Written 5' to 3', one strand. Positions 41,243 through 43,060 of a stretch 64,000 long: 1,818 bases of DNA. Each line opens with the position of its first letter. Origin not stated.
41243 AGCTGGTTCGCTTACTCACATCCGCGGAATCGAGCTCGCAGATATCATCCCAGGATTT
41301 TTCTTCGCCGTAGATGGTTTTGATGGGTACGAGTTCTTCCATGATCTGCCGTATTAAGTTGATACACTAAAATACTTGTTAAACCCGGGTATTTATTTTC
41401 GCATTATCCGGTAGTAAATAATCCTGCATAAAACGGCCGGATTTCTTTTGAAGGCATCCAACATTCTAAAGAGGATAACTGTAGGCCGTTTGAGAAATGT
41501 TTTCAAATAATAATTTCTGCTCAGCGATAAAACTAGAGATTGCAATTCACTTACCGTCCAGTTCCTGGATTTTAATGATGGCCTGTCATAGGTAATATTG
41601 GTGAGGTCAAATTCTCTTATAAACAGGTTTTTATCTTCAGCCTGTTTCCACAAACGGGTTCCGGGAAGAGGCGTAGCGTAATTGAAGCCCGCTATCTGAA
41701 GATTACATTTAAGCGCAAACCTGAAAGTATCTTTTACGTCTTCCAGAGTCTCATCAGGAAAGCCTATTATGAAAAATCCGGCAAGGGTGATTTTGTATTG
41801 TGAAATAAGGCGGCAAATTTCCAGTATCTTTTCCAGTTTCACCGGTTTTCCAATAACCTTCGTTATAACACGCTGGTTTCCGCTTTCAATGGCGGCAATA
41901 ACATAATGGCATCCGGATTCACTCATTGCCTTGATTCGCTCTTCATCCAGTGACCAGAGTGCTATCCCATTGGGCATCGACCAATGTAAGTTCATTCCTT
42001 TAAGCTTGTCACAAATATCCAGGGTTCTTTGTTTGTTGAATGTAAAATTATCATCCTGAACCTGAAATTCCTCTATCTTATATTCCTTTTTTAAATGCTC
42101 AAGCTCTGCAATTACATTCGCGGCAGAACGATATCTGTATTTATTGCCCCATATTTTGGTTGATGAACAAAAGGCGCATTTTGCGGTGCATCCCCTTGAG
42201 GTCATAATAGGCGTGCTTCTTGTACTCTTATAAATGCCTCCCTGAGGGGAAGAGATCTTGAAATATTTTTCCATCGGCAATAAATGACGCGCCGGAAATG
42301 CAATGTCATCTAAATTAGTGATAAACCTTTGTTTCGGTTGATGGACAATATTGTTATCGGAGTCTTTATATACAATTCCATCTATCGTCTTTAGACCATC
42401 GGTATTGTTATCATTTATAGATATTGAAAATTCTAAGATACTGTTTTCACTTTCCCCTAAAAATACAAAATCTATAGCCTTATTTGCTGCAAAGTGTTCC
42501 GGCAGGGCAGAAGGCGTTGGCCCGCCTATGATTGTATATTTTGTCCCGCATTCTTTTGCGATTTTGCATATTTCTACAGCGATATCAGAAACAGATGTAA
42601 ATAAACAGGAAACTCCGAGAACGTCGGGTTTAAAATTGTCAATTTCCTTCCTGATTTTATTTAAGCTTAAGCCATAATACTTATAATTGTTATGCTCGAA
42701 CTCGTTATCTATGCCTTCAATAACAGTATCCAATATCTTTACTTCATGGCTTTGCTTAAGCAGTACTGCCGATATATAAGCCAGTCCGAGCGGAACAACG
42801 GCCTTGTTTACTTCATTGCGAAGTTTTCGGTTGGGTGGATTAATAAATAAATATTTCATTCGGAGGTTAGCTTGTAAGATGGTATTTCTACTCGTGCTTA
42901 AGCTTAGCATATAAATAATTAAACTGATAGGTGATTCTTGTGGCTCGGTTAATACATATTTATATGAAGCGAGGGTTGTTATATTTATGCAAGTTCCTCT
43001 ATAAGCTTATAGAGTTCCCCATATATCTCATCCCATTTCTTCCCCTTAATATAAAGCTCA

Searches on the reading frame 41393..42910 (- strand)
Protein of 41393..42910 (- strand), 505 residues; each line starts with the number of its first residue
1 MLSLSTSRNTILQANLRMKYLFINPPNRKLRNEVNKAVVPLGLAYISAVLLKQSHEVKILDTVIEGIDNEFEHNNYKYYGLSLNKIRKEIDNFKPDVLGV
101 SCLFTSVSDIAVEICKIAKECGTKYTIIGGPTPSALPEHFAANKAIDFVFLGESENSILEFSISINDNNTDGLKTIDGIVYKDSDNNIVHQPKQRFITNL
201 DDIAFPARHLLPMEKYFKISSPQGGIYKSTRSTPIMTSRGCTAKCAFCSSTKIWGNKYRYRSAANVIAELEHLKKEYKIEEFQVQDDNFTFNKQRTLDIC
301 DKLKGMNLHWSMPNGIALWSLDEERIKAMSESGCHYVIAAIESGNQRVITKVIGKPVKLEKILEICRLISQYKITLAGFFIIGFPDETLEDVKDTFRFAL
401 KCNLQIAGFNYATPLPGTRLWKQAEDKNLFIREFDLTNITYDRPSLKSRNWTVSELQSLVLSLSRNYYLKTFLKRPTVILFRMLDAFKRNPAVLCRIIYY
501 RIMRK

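Call 80: search_protein_families(library=pfam, proteins=[window:41393-42910:-], max_evalue=0.1)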
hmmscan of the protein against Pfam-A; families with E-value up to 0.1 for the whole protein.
window:41393-42910:- (505 aa): 3 families
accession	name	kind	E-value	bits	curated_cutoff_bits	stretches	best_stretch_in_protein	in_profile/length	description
PF04055.27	Radical_SAM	-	1.7e-22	80.8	29.5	1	237-399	3-166/166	Radical SAM superfamily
PF02310.24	B12-binding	-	3.3e-15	56.4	32.1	1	31-158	5-117/121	B12 binding domain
PF13353.11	Fer4_12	-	0.037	14.8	22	0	239-308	13-82/137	4Fe-4S single cluster domain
